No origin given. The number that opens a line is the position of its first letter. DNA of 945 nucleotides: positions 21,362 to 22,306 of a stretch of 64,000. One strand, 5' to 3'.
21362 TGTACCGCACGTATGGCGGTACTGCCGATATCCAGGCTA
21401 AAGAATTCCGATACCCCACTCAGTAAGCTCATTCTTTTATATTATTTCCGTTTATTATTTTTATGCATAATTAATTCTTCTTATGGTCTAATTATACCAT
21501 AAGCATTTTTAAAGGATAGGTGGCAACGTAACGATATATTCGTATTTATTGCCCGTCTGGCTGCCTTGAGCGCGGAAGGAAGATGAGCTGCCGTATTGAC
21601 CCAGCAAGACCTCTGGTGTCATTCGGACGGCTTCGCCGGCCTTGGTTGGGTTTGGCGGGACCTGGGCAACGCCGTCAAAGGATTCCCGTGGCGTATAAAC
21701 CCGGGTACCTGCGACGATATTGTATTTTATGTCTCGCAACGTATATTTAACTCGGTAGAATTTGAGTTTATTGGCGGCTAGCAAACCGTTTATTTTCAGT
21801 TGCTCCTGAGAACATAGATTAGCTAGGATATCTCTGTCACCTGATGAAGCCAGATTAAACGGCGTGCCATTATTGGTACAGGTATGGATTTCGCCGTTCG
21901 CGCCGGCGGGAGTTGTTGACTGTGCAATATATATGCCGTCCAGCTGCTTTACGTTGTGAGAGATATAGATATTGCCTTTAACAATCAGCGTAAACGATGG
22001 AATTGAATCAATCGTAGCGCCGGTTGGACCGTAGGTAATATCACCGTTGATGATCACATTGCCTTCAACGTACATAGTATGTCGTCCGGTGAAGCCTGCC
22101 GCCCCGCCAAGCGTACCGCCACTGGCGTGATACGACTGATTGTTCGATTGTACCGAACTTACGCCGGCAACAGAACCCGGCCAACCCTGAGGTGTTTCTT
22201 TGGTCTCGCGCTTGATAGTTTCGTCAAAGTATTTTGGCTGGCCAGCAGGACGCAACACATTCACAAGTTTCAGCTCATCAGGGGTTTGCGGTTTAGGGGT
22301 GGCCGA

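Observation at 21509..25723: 1050-aa secreted protein of unknown fold plus a membrane-anchored chaperone-like gene placed directly at the head of the pilus locus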

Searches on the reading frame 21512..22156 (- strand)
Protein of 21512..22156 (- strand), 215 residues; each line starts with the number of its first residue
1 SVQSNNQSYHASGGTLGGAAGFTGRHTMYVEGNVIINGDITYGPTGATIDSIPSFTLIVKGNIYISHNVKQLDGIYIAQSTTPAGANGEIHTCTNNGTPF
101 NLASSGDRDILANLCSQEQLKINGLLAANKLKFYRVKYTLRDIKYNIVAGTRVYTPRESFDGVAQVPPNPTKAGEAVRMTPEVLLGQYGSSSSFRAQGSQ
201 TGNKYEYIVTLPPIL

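Call 57: find_related_loci(query=A4, collection=metagenome_contigs, flank=10000)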
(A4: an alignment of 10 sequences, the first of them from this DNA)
Query A4 (215 aa) in metagenome_contigs; peptide patterns used: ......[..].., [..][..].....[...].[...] (x = any residue, [..] = any of these).
363 stretches matched a pattern; 145 encode a relative of the query (tblastn E <= 1e-3); the best 80 are kept; 80 distinct loci.
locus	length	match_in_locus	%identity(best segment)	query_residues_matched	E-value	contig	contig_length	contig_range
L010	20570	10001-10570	37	18-215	3e-29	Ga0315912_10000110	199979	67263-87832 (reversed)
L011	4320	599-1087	34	25-215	7e-29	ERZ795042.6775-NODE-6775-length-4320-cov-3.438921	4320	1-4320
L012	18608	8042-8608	38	13-215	5e-28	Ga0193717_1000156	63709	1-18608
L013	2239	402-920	37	13-215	5e-27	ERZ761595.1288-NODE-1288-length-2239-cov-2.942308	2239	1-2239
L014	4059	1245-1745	37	28-215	1e-26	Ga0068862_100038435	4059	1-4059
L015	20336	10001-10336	46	25-140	1e-25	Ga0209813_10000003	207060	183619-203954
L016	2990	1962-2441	36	25-215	2e-25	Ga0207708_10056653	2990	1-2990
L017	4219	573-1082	35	15-215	5e-25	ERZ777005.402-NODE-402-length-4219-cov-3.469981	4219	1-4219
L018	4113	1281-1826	33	15-215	5e-25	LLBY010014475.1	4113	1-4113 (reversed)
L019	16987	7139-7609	36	25-215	6e-25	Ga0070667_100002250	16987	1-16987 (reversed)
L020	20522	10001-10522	35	17-215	3e-24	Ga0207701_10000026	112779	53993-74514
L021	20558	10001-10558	33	6-215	6e-24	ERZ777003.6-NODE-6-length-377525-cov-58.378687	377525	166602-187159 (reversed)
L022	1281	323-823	36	28-215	6e-24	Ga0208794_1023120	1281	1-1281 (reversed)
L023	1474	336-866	34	17-215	1e-23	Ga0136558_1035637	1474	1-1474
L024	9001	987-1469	37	25-215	5e-23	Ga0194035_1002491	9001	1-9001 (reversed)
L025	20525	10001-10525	34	26-215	7e-23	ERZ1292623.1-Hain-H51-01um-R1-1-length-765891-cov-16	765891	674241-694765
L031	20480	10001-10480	34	25-215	6e-22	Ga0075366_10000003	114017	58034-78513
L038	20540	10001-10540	33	8-215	7e-21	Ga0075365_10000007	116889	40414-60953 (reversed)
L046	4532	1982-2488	36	25-215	2e-20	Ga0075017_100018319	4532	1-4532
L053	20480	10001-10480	36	25-215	6e-20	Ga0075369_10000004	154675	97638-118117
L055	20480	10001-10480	31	25-215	2e-19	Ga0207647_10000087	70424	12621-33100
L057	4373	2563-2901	41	24-141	2e-19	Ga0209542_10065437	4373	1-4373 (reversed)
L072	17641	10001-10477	33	25-215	3e-18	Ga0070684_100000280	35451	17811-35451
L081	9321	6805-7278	33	25-215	1e-17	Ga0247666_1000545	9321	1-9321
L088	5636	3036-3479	35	25-168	3e-17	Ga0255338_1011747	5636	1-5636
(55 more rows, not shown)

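Call 75: search_protein_families(library=pfam, proteins=[L019:5088-5645:+, L020:8010-8546:+, L021:7669-8235:+, L031:8007-8513:+, L038:8067-8588:+, L053:7662-8189:+, L055:7989-8531:+, L072:7686-8228:+, L010:6477-7046:+, L015:7803-8351:+], max_evalue=1)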
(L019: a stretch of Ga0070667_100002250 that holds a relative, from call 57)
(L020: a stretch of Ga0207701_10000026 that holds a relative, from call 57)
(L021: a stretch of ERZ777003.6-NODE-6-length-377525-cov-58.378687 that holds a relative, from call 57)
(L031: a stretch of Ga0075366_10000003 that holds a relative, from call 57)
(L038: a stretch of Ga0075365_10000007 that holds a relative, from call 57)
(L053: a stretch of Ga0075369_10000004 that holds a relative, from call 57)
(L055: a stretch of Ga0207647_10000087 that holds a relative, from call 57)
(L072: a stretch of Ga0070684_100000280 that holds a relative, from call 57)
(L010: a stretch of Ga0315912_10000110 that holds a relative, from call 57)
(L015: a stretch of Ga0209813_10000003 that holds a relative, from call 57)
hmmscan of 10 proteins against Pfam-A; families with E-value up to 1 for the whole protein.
L019:5088-5645:+ (185 aa): 15 families
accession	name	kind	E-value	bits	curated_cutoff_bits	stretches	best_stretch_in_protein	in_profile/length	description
PF07719.23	TPR_2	-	6.8e-05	23.1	27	1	132-160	5-33/34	Tetratricopeptide repeat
PF09976.15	TPR_21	-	0.00035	20.8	25.5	1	30-112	12-95/193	Tetratricopeptide repeat-like domain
PF13428.12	TPR_14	-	0.00061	20.7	23.5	1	132-157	5-30/44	Tetratricopeptide repeat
PF00515.34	TPR_1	-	0.0012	19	27.8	1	132-158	5-31/34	Tetratricopeptide repeat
PF13424.12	TPR_12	-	0.0018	18.8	30.1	1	131-158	5-33/77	Tetratricopeptide repeat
PF10602.15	RPN7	-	0.0033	17.6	29.6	1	128-160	36-68/174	26S proteasome subunit RPN7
PF25058.1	ARM_TT21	-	0.0077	16.6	27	1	49-96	87-138/155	Tetratricopeptide repeat protein 21 ARM repeat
PF13181.12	TPR_8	-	0.012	16.2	25.7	1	132-159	5-32/34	Tetratricopeptide repeat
PF12895.13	ANAPC3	-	0.016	15.9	27.2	1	107-154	3-49/82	Anaphase-promoting complex, cyclosome, subunit 3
PF13414.12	TPR_11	-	0.021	14.9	26.8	1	136-157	2-23/42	TPR repeat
PF13176.12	TPR_7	-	0.022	15.3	27.9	1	134-156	5-27/36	Tetratricopeptide repeat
PF20282.3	CTD6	-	0.044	14.6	26.4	1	75-153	23-101/130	C-terminal domain 6 of the ABC-three component (ABC-3C) systems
PF18537.6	CODH_A_N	-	0.13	12.7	32.2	1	131-160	23-52/83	Carbon monoxide dehydrogenase subunit alpha N-terminal domain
PF21802.2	Cas3-like_C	-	0.19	12.2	27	1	43-85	24-66/96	CRISPR-associated Cas3 subtype I-F/YPEST-like, C-terminal domain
PF13432.12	TPR_16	-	0.6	11.1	32.7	1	132-156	1-25/65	Tetratricopeptide repeat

L020:8010-8546:+ (178 aa): 10 families
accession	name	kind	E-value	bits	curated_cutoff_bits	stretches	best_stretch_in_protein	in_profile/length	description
PF13176.12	TPR_7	-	0.0079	16.7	27.9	1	91-111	4-24/36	Tetratricopeptide repeat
PF13424.12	TPR_12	-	0.038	14.6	30.1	0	88-147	5-72/77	Tetratricopeptide repeat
PF13432.12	TPR_16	-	0.044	14.7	32.7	1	92-152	3-63/65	Tetratricopeptide repeat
PF05545.16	FixQ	-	0.044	14.2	29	1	26-56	13-42/49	Cbb3-type cytochrome oxidase component FixQ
PF07719.23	TPR_2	-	0.048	14.2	27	0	127-150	8-31/34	Tetratricopeptide repeat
PF02656.20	DUF202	-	0.1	13.5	23.4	1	19-44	40-65/68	Domain of unknown function (DUF202)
PF15179.11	Myc_target_1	-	0.1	13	31.1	1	6-42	6-41/193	Myc target protein 1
PF15820.10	ECSCR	-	0.18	12.1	27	1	21-83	31-92/104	Endothelial cell-specific chemotaxis regulator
PF13374.12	TPR_10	-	0.23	12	27.5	0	87-109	3-25/42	Tetratricopeptide repeat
PF09716.15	ETRAMP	-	0.63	10.5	29.1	1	11-46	44-81/81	Malarial early transcribed membrane protein (ETRAMP)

L021:7669-8235:+ (188 aa): 21 families
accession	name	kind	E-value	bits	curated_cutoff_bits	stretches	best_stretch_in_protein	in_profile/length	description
PF13181.12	TPR_8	-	3.8e-11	42.7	25.7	2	95-121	2-28/34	Tetratricopeptide repeat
PF00515.34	TPR_1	-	8.7e-11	41.6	27.8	2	96-120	3-27/34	Tetratricopeptide repeat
PF07719.23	TPR_2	-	1.7e-10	40.6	27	2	96-122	3-29/34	Tetratricopeptide repeat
PF13428.12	TPR_14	-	1e-05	26.1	23.5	0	96-121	3-28/44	Tetratricopeptide repeat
PF13424.12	TPR_12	-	1.7e-05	25.4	30.1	2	96-156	12-74/77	Tetratricopeptide repeat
PF13432.12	TPR_16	-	4.4e-05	24.3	32.7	1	70-122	11-59/65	Tetratricopeptide repeat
PF13176.12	TPR_7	-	4.4e-05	23.7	27.9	1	100-122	5-27/36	Tetratricopeptide repeat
PF24575.1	TPR_Slam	-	0.00064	20.6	35.2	1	92-125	45-78/104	Surface lipoprotein assembly modifier, N-terminal TPR repeats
PF25063.1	ARM_TT21_C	-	0.0042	17.4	35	1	67-123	106-158/209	Tetratricopeptide repeat protein 21 C-terminal ARM domain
PF13374.12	TPR_10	-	0.0046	17.4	27.5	0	101-124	9-32/42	Tetratricopeptide repeat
PF04212.24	MIT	-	0.0096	16.4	30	0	98-120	8-30/66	MIT (microtubule interacting and transport) domain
PF13429.12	TPR_15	-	0.013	15.3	26.2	1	90-165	109-184/280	Tetratricopeptide repeat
PF20087.4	DUF6479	-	0.025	15.5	25.4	1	12-60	13-59/120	Family of unknown function (DUF6479)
PF07332.16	Phage_holin_3_6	-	0.025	15.1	28.4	1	21-67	72-112/116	Putative Actinobacterial Holin-X, holin superfamily III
PF13174.12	TPR_6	-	0.026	15.6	26.3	0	97-119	3-25/33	Tetratricopeptide repeat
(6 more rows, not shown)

L031:8007-8513:+ (168 aa): 26 families (the best 25 are shown)
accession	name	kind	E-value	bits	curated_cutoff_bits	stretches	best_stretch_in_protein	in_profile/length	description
PF13181.12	TPR_8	-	2.2e-12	46.5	25.7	2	117-144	6-33/34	Tetratricopeptide repeat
PF00515.34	TPR_1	-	1.9e-11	43.7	27.8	2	81-108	3-30/34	Tetratricopeptide repeat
PF07719.23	TPR_2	-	3.6e-09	36.5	27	2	81-109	3-31/34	Tetratricopeptide repeat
PF13424.12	TPR_12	-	9.6e-09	35.8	30.1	2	80-143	4-76/77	Tetratricopeptide repeat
PF13176.12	TPR_7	-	1.7e-07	31.2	27.9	1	81-105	1-27/36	Tetratricopeptide repeat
PF13428.12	TPR_14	-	2.7e-06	28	23.5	1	80-107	2-29/44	Tetratricopeptide repeat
PF13432.12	TPR_16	-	2.1e-05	25.3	32.7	2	84-145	2-62/65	Tetratricopeptide repeat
PF13174.12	TPR_6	-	3.1e-05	24.8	26.3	2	81-104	2-25/33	Tetratricopeptide repeat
PF13374.12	TPR_10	-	8.3e-05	22.9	27.5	1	80-105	3-28/42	Tetratricopeptide repeat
PF23914.1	TPR_CcmH_CycH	-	0.00025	21.4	42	1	32-106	80-148/158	Cytochrome c-type biogenesis protein H TPR domain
PF13431.12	TPR_17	-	0.0059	17.2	24.4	1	81-99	15-33/34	Tetratricopeptide repeat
PF09976.15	TPR_21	-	0.006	16.8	25.5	2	37-144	69-178/193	Tetratricopeptide repeat-like domain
PF09986.15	DUF2225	-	0.013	15.7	21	1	56-144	61-150/214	Uncharacterized protein conserved in bacteria (DUF2225)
PF12895.13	ANAPC3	-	0.02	15.6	27.2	1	35-104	18-81/82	Anaphase-promoting complex, cyclosome, subunit 3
PF13414.12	TPR_11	-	0.021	15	26.8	1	93-110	8-25/42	TPR repeat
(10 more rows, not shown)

L038:8067-8588:+ (173 aa): 39 families (the best 25 are shown)
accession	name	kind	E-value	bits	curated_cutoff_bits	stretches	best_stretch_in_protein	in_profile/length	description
PF00515.34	TPR_1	-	5e-12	45.5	27.8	2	122-146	6-30/34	Tetratricopeptide repeat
PF07719.23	TPR_2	-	7.1e-12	44.9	27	2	123-147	7-31/34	Tetratricopeptide repeat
PF13181.12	TPR_8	-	2.3e-11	43.3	25.7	2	122-147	6-31/34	Tetratricopeptide repeat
PF13424.12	TPR_12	-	1.7e-09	38.2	30.1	1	85-148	6-76/77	Tetratricopeptide repeat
PF13176.12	TPR_7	-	1.2e-08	34.7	27.9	2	122-153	4-35/36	Tetratricopeptide repeat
PF13428.12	TPR_14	-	2.4e-08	34.3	23.5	1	122-149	6-33/44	Tetratricopeptide repeat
PF13432.12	TPR_16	-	4.4e-08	33.9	32.7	2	53-111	5-60/65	Tetratricopeptide repeat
PF04212.24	MIT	-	2.6e-06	27.9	30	1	85-108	7-30/66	MIT (microtubule interacting and transport) domain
PF14559.12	TPR_19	-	3.4e-05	24.5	25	1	96-143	5-51/68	Tetratricopeptide repeat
PF13414.12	TPR_11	-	3.8e-05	23.7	26.8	1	91-111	3-23/42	TPR repeat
PF23914.1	TPR_CcmH_CycH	-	0.00013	22.3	42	1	56-146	61-150/158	Cytochrome c-type biogenesis protein H TPR domain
PF08238.18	Sel1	-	0.00018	22.4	30.7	1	96-112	19-35/36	Sel1 repeat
PF12895.13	ANAPC3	-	0.00058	20.5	27.2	1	58-139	2-78/82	Anaphase-promoting complex, cyclosome, subunit 3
PF13374.12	TPR_10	-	0.00078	19.8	27.5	1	117-147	2-32/42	Tetratricopeptide repeat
PF13371.12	TPR_9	-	0.0019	18.6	35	0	58-88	42-72/73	Tetratricopeptide repeat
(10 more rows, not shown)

L053:7662-8189:+ (175 aa): 18 families
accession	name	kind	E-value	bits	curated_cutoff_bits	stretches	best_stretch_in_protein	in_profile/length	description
PF07719.23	TPR_2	-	8.9e-08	32.1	27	1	124-151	3-30/34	Tetratricopeptide repeat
PF13424.12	TPR_12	-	6.2e-07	30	30.1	2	121-151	44-74/77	Tetratricopeptide repeat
PF13176.12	TPR_7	-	6.2e-06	26.3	27.9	1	125-152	2-29/36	Tetratricopeptide repeat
PF00515.34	TPR_1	-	6.8e-06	26.1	27.8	1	127-151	6-30/34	Tetratricopeptide repeat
PF13181.12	TPR_8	-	4.2e-05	23.8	25.7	1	124-151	3-30/34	Tetratricopeptide repeat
PF13414.12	TPR_11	-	0.00034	20.7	26.8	1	129-151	1-23/42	TPR repeat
PF13374.12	TPR_10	-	0.002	18.5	27.5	1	123-150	3-30/42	Tetratricopeptide repeat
PF13432.12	TPR_16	-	0.0063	17.4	32.7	1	128-149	37-58/65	Tetratricopeptide repeat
PF13174.12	TPR_6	-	0.0077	17.3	26.3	1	127-149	5-27/33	Tetratricopeptide repeat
PF13428.12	TPR_14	-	0.011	16.8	23.5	1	124-152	3-31/44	Tetratricopeptide repeat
PF09976.15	TPR_21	-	0.011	16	25.5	1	125-172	149-192/193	Tetratricopeptide repeat-like domain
PF10602.15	RPN7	-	0.015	15.4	29.6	1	111-149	25-63/174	26S proteasome subunit RPN7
PF23878.1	TPR_ELP1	-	0.019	15.7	28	1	102-149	49-96/164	ELP1 TPR domain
PF02996.22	Prefoldin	-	0.058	13.8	23.2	1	102-150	40-87/120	Prefoldin subunit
PF00584.25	SecE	-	0.11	12.9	22.7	1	5-33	15-43/55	SecE/Sec61-gamma subunits of protein translocation complex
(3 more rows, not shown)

L055:7989-8531:+ (180 aa): 16 families
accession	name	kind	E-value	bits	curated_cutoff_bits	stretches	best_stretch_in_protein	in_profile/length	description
PF13428.12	TPR_14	-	7.8e-05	23.4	23.5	1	129-154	6-31/44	Tetratricopeptide repeat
PF13176.12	TPR_7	-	8.8e-05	22.8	27.9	0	131-151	6-26/36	Tetratricopeptide repeat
PF24603.1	TPR_30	-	0.001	19.9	29.7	1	64-148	12-96/100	Tetratricopeptide repeat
PF00637.26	Clathrin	-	0.011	15.9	29.6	1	60-115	10-67/143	Region in Clathrin and VPS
PF10907.13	DUF2749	-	0.012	16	25.5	1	22-74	6-61/72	Protein of unknown function (DUF2749)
PF12895.13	ANAPC3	-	0.013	16.2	27.2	1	66-115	32-81/82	Anaphase-promoting complex, cyclosome, subunit 3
PF13424.12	TPR_12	-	0.014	16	30.1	1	92-150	5-71/77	Tetratricopeptide repeat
PF07719.23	TPR_2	-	0.016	15.7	27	1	130-152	7-29/34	Tetratricopeptide repeat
PF02009.21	RIFIN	-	0.03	14.7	32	1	21-156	103-246/327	Rifin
PF22206.1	Cas_Csm6_6H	-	0.036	14.3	23.4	1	72-101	23-51/53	CRISPR-associated protein Csm6 6H domain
PF20308.4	TPR-S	-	0.044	14.8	27.6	0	72-152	1-87/102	Tetratricopeptide Repeats-Sensor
PF14559.12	TPR_19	-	0.052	14.3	25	1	69-121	3-56/68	Tetratricopeptide repeat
PF14938.12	SNAP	-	0.13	12.2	25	1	66-119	131-184/282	Soluble NSF attachment protein, SNAP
PF11392.14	AllH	-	0.17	13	25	1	78-129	54-103/109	Oxamate carbamoyltransferase subunit AllH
PF13432.12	TPR_16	-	0.22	12.5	32.7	0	97-153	4-60/65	Tetratricopeptide repeat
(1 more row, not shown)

L072:7686-8228:+ (180 aa): 18 families
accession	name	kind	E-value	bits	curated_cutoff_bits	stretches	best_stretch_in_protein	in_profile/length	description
PF07719.23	TPR_2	-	3.9e-09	36.4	27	2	98-118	7-27/34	Tetratricopeptide repeat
PF13181.12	TPR_8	-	1.4e-08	34.7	25.7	2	99-124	8-33/34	Tetratricopeptide repeat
PF00515.34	TPR_1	-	2.6e-08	33.8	27.8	2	98-118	7-27/34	Tetratricopeptide repeat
PF13432.12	TPR_16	-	1.1e-05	26.3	32.7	2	102-160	7-65/65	Tetratricopeptide repeat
PF13428.12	TPR_14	-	1.9e-05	25.3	23.5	1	98-125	7-34/44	Tetratricopeptide repeat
PF13424.12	TPR_12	-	7.4e-05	23.3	30.1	0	97-118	8-29/77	Tetratricopeptide repeat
PF13176.12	TPR_7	-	9.5e-05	22.6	27.9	1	97-118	4-27/36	Tetratricopeptide repeat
PF13414.12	TPR_11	-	0.00023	21.2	26.8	1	105-124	7-26/42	TPR repeat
PF12895.13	ANAPC3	-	0.00026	21.7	27.2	2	98-150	29-81/82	Anaphase-promoting complex, cyclosome, subunit 3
PF13174.12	TPR_6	-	0.0014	19.6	26.3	1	98-117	6-25/33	Tetratricopeptide repeat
PF09976.15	TPR_21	-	0.0029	17.8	25.5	1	49-158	71-179/193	Tetratricopeptide repeat-like domain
PF23914.1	TPR_CcmH_CycH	-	0.0046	17.2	42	1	131-159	56-83/158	Cytochrome c-type biogenesis protein H TPR domain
PF04212.24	MIT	-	0.0068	16.9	30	1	96-118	8-30/66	MIT (microtubule interacting and transport) domain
PF20276.3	CTD1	-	0.016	15.2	25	1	92-173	88-165/243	C-terminal domain 1 of the ABC-three component (ABC-3C) systems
PF09716.15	ETRAMP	-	0.14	12.6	29.1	1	5-37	44-76/81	Malarial early transcribed membrane protein (ETRAMP)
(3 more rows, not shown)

L010:6477-7046:+ (189 aa): 1 family
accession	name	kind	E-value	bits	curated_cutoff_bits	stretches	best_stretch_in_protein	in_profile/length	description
PF13181.12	TPR_8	-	0.11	13.2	25.7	1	132-162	2-32/34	Tetratricopeptide repeat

L015:7803-8351:+ (182 aa): 1 family
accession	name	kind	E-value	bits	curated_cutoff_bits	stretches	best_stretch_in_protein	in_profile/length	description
PF22852.1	SoxE_N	-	0.012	15.9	27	0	114-133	25-44/48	Sulfocyanin, N-terminal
